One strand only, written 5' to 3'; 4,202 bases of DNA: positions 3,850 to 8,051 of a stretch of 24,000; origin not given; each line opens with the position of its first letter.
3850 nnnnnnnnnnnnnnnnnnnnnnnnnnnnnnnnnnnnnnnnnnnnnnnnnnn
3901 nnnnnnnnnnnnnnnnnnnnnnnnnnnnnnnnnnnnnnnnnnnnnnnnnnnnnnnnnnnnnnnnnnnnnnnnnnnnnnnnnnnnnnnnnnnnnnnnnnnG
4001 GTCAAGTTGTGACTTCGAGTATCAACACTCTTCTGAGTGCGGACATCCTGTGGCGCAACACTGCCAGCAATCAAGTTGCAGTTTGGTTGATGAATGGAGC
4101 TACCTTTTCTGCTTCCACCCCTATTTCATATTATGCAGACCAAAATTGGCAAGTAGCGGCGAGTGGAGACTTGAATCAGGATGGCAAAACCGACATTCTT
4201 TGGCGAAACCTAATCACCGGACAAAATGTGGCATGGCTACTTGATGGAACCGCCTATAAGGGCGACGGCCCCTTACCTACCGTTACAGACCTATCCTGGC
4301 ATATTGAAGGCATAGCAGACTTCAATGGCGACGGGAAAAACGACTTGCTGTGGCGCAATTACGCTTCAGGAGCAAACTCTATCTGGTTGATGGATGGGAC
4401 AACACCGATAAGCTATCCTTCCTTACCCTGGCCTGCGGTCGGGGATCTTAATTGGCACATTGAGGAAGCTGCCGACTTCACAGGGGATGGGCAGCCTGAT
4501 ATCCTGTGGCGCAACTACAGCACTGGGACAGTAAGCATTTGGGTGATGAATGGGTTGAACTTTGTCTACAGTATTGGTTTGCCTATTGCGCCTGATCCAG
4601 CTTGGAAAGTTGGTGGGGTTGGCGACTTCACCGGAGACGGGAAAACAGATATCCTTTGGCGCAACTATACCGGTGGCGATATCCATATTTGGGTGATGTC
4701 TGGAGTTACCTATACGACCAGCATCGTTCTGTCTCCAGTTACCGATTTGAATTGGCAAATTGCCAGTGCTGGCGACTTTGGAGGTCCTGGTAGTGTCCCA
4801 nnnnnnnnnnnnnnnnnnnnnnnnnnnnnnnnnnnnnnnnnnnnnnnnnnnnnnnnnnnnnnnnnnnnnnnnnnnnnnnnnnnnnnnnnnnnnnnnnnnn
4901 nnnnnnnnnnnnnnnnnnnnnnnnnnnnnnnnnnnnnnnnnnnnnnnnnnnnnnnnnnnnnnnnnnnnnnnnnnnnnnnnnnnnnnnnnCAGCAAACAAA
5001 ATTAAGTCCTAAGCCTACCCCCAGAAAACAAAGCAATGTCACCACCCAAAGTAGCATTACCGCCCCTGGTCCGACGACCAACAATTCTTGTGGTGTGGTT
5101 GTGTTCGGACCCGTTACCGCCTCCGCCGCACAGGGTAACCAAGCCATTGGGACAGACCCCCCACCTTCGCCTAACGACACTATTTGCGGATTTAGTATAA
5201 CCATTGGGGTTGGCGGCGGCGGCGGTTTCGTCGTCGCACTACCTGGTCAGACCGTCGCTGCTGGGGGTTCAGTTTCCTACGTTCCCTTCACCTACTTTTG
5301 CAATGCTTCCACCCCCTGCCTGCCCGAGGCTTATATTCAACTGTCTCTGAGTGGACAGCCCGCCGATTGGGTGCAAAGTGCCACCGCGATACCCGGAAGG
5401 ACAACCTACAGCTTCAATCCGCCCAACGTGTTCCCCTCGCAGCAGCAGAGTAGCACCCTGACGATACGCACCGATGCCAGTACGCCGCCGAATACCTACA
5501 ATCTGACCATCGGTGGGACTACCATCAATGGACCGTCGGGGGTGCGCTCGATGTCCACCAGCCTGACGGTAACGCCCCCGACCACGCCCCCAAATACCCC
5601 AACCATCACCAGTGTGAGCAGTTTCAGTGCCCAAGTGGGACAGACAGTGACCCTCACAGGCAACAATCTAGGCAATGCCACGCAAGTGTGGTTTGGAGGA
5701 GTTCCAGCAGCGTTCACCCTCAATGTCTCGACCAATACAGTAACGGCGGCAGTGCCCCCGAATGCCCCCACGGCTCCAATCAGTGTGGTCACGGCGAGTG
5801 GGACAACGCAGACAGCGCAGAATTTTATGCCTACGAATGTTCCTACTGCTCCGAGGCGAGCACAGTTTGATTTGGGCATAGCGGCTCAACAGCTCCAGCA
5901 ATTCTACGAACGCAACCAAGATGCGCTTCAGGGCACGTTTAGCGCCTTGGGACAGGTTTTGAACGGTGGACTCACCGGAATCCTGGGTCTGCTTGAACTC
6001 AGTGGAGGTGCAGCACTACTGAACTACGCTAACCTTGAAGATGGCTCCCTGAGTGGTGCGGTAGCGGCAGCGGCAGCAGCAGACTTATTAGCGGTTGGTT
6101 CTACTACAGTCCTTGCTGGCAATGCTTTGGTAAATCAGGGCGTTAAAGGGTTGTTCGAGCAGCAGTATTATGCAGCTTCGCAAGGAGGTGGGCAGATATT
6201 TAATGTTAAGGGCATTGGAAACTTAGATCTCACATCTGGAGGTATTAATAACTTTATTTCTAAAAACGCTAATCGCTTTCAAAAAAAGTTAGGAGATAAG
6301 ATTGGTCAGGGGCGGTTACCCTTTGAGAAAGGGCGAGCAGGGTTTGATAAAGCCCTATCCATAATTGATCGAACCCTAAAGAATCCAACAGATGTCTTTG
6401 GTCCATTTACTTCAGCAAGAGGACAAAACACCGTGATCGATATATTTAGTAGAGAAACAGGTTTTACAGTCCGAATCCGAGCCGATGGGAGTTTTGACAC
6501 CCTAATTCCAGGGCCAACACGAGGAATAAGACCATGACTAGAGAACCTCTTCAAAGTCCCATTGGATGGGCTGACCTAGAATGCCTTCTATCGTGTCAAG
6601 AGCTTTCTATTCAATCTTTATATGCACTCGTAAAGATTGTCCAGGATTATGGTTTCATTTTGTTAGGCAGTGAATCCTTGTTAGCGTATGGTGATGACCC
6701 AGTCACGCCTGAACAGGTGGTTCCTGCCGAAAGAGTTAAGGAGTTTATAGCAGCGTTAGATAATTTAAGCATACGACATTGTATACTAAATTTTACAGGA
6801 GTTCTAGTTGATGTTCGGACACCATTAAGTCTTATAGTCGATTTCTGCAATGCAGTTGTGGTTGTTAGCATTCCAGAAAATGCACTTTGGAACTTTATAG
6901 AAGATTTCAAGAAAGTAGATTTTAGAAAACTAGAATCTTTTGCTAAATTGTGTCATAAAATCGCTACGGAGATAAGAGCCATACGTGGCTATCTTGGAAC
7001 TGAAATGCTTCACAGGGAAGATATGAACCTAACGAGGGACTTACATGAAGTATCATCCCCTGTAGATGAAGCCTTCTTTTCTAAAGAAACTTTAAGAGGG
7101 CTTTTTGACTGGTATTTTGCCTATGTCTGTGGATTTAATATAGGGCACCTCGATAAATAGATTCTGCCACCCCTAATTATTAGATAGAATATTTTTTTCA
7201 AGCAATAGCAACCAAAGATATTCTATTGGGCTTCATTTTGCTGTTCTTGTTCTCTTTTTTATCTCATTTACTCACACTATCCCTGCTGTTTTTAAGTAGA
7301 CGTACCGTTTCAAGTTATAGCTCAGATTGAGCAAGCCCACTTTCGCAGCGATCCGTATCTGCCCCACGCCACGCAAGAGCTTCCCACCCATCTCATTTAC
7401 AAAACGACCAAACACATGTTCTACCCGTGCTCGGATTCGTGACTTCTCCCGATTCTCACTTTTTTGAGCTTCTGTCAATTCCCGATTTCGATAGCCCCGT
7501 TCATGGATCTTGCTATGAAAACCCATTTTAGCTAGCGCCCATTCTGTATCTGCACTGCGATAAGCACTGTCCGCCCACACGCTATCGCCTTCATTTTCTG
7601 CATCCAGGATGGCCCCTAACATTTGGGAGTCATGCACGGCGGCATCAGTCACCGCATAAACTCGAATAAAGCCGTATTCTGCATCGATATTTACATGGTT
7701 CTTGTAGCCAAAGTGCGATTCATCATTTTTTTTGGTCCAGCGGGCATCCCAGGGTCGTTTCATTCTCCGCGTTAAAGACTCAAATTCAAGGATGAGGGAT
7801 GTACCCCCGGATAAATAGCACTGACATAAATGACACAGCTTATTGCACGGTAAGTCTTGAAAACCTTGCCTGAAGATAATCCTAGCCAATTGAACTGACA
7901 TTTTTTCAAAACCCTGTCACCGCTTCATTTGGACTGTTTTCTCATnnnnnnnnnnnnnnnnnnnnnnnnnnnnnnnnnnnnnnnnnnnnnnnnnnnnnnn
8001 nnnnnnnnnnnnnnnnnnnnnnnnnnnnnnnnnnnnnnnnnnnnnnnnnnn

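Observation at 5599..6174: Conserved post-DPxGL module (TIG domain plus glycine-zipper-like hydrophobic segment) ending in an invariant EQQ(Y/F)YA toxin boundary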

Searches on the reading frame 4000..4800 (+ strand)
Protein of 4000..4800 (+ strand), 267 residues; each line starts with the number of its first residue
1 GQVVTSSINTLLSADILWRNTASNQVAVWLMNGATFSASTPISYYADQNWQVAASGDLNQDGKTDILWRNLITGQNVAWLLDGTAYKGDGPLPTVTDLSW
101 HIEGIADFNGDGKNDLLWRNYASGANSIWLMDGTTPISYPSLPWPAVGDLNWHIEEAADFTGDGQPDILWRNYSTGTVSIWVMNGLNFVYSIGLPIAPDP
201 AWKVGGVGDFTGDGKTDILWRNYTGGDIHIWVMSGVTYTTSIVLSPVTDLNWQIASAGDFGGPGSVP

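Call 73: search_protein_families(library=pfam, proteins=[window:4000-4800:+], max_evalue=0.01)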
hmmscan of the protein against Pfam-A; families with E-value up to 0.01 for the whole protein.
window:4000-4800:+ (267 aa): 4 families
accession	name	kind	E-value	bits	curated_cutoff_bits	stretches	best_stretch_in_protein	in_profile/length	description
PF13517.12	FG-GAP_3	-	5.2e-28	97.9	26.9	4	107-170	1-61/61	FG-GAP-like repeat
PF01839.29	FG-GAP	-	5.3e-28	96.8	22.1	4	105-131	7-37/37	FG-GAP repeat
PF07483.16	W_rich_C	-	4e-11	43.3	26.2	0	151-191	37-76/105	Tryptophan-rich Synechocystis species C-terminal domain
PF12256.14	TcdB_toxin_midN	-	2.7e-05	24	24.8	0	105-123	32-50/181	Insecticide toxin TcdB middle/N-terminal region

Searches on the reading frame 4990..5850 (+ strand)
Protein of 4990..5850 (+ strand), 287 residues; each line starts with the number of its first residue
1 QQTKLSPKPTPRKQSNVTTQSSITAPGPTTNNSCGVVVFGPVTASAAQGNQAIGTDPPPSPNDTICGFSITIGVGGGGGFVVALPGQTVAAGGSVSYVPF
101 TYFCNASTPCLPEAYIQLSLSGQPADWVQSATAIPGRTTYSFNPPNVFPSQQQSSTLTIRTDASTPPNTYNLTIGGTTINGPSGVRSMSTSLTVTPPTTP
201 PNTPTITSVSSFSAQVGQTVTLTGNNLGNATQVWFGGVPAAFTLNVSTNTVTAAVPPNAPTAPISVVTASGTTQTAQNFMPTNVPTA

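Call 64: predict_structure(alignment_id=A4)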
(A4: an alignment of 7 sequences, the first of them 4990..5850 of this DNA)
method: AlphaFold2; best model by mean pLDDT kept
length: 287 residues; sequences in the alignment: 7
mean_pLDDT: 45.3   pTM: 0.34
mean pLDDT of the five models: 45.3, 43.0, 41.6, 37.1, 30.7
residues with pLDDT >= 90: 24; 70-90: 55; 50-70: 4; < 50: 204
segments of 3 or more residues with pLDDT < 50: 1-201, 285-287
pLDDT, mean of each block of 10 residues (from residue 1): 23 21 24 26 22 23 28 26 25 28 29 28 31 34 36 38 38 35 31 32 78 87 85 90 85 88 85 82 59
secondary structure, 60 per line:
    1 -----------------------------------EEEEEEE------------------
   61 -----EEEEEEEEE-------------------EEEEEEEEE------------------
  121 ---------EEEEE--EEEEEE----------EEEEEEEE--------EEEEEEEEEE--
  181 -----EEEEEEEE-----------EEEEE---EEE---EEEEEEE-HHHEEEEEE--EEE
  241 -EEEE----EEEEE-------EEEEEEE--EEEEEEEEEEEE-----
elements in order: E36-42 E66-74 E94-102 E130-134 E137-142 E153-160 E169-178 E186-193 E205-209 E213-215 E219-225 E230-235 E238-240 E242-245 E250-254 E262-268 E271-282

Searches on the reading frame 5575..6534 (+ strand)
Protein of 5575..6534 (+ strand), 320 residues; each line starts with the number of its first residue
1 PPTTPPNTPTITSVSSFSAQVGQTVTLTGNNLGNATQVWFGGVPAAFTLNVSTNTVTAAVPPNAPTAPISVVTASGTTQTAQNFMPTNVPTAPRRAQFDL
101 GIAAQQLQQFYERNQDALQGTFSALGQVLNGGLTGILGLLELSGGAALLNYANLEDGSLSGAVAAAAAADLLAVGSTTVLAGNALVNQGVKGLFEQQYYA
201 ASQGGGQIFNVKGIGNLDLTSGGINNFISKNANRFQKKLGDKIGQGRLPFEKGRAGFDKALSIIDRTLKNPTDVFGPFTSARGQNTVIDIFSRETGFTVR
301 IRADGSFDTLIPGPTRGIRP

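Call 51: predict_structure(alignment_id=A3)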
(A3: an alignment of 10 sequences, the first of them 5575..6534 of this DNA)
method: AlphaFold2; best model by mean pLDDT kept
length: 320 residues; sequences in the alignment: 10
mean_pLDDT: 46.1   pTM: 0.27
mean pLDDT of the five models: 46.1, 43.6, 43.5, 41.5, 41.4
residues with pLDDT >= 90: 0; 70-90: 51; 50-70: 36; < 50: 233
segments of 3 or more residues with pLDDT < 50: 1-6, 84-236, 238-286, 291-297, 303-306, 308-320
pLDDT, mean of each block of 10 residues (from residue 1): 48 60 77 82 85 83 71 74 45 31 35 37 35 36 36 37 32 30 28 27 27 33 42 47 42 39 44 38 42 47 50 37
secondary structure, 60 per line:
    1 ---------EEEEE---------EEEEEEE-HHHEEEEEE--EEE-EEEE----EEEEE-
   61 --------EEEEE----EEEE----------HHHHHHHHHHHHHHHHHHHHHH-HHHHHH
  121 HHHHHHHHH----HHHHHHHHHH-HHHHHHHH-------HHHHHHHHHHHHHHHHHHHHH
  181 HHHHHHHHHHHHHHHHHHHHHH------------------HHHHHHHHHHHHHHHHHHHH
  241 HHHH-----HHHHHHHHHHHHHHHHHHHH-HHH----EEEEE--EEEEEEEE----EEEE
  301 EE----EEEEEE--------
elements in order: E10-14 E24-30 E35-40 E43-45 E47-50 E55-59 E69-73 E78-81 H92-113 H115-129 H134-143 H145-152 H160-202 H221-244 H250-269 E278-282 E285-292 E297-302 E307-312
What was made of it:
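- Structure: AlphaFold places the motif at the end of helix 160-202, followed by 18 residues of coil, at low confidence (call 51). pLDDT is 27-37 (call 51).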

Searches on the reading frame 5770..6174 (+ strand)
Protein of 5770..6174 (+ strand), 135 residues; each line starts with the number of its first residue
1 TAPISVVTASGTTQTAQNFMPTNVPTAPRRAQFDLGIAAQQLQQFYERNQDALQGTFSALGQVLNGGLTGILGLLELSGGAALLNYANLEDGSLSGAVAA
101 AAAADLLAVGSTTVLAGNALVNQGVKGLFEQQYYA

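Call 17: search_protein_families(library=pfam, proteins=[window:5770-6174:+], max_evalue=1)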
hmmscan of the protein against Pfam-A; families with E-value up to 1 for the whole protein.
window:5770-6174:+ (135 aa): 1 family
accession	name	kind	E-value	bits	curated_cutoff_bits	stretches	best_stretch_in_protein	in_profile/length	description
PF24282.1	DUF7470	-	0.26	11.7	27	0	97-125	20-48/58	Family of unknown function (DUF7470)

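Call 21: find_homologous_proteins(query=A2, max_evalue=0.01)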
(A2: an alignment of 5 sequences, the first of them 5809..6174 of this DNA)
Query A2 (5 sequences) (122 aa, profile of the alignment): 2 proteins with E <= 0.01 among 8000 candidates.
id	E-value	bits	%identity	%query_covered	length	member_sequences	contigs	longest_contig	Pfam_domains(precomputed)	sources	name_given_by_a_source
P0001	7.1e-28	115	64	9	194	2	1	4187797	-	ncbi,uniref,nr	ncbi:hypothetical protein [Anthocerotibacter panamensis]|uniref:hypothetical protein n=1 Tax=Anthoce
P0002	1.7e-17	82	40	35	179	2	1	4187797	-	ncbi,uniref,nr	ncbi:hypothetical protein [Anthocerotibacter panamensis]|uniref:hypothetical protein n=1 Tax=Anthoce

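Call 29: search_protein_representatives(alignment_id=A2)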
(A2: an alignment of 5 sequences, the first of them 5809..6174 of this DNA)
Query: 5 sequences, 111 profile positions. Proteins with E-value up to 0.001 (for the whole library): 7; up to 1e-10: 5; up to 1e-30: 1. The best 7 are listed.
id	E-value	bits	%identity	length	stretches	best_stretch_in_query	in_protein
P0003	2.7e-51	188.7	-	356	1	1-111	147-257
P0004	6.7e-30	119.8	-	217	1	7-111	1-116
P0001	2.3e-28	114.9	-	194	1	30-111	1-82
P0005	1.5e-16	76.9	-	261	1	1-111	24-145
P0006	6.5e-13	65.2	-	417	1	1-110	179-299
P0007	8.4e-05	39.1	-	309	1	1-31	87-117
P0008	1.7e-04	38.1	-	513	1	1-101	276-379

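Call 31: find_encoding_contigs(protein=P0005, flank=10000, max_places=4)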
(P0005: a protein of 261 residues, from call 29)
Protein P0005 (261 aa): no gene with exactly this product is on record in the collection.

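Call 32: find_encoding_contigs(protein=P0006, flank=10000, max_places=4)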
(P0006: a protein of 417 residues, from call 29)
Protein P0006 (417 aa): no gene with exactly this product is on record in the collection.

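Call 33: find_encoding_contigs(protein=P0002, flank=10000, max_places=4)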
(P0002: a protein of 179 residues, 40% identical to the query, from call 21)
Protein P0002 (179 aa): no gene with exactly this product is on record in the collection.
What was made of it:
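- Tried and rejected: Not on record, so the rest of the array outside the window could not be read (calls 31-33).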

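Call 34: list_cluster_members(proteins=[P0005, P0006, P0002, P0003])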
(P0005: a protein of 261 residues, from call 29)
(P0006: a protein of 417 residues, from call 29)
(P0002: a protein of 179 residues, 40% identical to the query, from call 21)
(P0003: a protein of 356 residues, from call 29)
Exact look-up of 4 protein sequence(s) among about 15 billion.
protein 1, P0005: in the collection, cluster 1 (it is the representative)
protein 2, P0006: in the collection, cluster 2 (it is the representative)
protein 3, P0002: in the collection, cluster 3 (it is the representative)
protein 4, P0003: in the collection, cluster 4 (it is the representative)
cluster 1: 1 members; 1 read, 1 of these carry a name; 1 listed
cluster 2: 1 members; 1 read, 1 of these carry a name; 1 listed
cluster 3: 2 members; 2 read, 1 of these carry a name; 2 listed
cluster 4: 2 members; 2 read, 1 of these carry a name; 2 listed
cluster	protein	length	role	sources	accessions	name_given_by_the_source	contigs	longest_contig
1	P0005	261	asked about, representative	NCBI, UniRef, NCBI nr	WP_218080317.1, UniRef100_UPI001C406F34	hypothetical protein [Anthocerotibacter panamensis] | hypothetical protein n=1 Tax=Anthocerotibacter panamensis TaxID=2857077 ...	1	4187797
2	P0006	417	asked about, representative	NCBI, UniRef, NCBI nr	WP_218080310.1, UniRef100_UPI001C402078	CdiA C-terminal domain-containing protein [Anthocerotibacter panamensis] | CdiA C-terminal domain-containing protein n=1 Tax=Anthocerotibacter panamensis ... | TIG domain-containing protein [Anthocerotibacter panamensis]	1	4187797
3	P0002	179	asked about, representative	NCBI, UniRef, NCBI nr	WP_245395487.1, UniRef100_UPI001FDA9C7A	hypothetical protein [Anthocerotibacter panamensis] | hypothetical protein n=1 Tax=Anthocerotibacter panamensis TaxID=2857077 ...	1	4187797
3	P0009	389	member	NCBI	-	-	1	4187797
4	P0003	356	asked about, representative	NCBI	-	-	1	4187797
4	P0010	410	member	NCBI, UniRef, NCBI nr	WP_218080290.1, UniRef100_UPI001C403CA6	IPT/TIG domain-containing protein [Anthocerotibacter panamensis] | IPT/TIG domain-containing protein n=1 Tax=Anthocerotibacter panamensis TaxID=2857077 ...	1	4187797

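Call 52: search_protein_families(library=pfam, proteins=[P0006, P0005, P0009], max_evalue=0.1)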
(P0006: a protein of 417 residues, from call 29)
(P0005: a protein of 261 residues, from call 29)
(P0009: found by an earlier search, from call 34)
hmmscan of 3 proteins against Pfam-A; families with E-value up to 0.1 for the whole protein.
P0006 (417 aa): 3 families
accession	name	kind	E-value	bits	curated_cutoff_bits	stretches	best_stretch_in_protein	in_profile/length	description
PF18451.7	CdiA_C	-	2.7e-09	37.5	26.6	1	344-415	3-74/81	Contact-dependent growth inhibition CdiA C-terminal domain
PF20144.5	TIG_SUH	-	2.1e-06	28.2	24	1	109-168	2-60/94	TIG domain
PF13750.12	Big_3_3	-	0.074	13.1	27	0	27-68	89-130/157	Bacterial Ig-like domain (group 3)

P0005 (261 aa): 0 families

P0009 (389 aa): 2 families
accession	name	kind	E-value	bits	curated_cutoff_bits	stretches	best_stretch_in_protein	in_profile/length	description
PF01833.30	TIG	-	5.8e-09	36.3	20.9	1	86-160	1-81/84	IPT/TIG domain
PF20144.5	TIG_SUH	-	1.3e-06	28.9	24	1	85-148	1-63/94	TIG domain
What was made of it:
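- On PT-TG pre-toxin (PF14449): No hit on D1, D2, D3 or D4 connectors (calls 17, 52)
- One is a CdiA_C tRNase (P0006, call 52), which has to reach the cytoplasm.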

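Call 55: search_solved_structures(query=A2, max_evalue=1)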
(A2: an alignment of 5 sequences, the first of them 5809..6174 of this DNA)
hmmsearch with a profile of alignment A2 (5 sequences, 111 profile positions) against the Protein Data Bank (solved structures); distinct sequences matched with E-value up to 1: 2.
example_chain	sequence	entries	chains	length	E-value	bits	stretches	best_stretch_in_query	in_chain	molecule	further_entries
7ue2_A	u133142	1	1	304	0.028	18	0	43-88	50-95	RPB_PLP3_R6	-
6gu1_A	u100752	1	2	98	0.27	14.9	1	6-32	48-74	Secreted RxLR effector peptide protein, putative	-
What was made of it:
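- There is no Pfam or PDB relative (calls 17, 55).
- Tried and rejected: No meaningful hit (call 55).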

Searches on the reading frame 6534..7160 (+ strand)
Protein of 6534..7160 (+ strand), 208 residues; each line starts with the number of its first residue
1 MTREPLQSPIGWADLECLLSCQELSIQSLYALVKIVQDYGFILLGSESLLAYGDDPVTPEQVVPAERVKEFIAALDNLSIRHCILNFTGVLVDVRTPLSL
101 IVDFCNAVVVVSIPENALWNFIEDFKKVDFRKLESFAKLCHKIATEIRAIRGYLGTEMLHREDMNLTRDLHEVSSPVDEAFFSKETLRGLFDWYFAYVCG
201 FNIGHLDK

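Call 15: search_protein_families(library=pfam, proteins=[window:6534-7160:+], max_evalue=1)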
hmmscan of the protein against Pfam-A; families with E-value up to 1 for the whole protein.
window:6534-7160:+ (208 aa): 3 families
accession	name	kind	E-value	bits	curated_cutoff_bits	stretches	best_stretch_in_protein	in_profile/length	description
PF24868.1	YABBY_N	-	0.045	13.8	28.6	1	103-121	12-30/60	YABBY, N-terminal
PF00815.25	Histidinol_dh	-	0.13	11.6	27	1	23-75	313-365/411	Histidinol dehydrogenase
PF12979.12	DUF3863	-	0.15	11.2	27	1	120-173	65-120/349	Domain of Unknown Function with PDB structure (DUF3863)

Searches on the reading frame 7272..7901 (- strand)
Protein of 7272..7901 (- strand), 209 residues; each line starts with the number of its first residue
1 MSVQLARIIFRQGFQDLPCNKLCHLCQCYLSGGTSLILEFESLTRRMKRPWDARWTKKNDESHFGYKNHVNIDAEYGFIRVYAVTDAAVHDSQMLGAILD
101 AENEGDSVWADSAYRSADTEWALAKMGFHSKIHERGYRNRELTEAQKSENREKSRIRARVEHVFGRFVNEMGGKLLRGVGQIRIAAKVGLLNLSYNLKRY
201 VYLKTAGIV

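Call 73: search_protein_families(library=pfam, proteins=[window:7272-7901:-], max_evalue=0.01)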
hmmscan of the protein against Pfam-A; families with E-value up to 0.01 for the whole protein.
window:7272-7901:- (209 aa): 4 families
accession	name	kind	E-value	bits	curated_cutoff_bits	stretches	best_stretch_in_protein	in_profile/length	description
PF01609.27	DDE_Tnp_1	-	1.8e-24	87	23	1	52-197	22-200/200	Transposase DDE domain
PF13359.12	DDE_Tnp_4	-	1e-08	35.4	24.8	1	60-167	24-127/158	DDE superfamily endonuclease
PF13751.12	DDE_Tnp_1_6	-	8.3e-05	23.3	25.1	1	139-200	61-124/125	Transposase DDE domain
PF13586.12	DDE_Tnp_1_2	-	0.0047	17.8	29.2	0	108-167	1-55/86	Transposase DDE domain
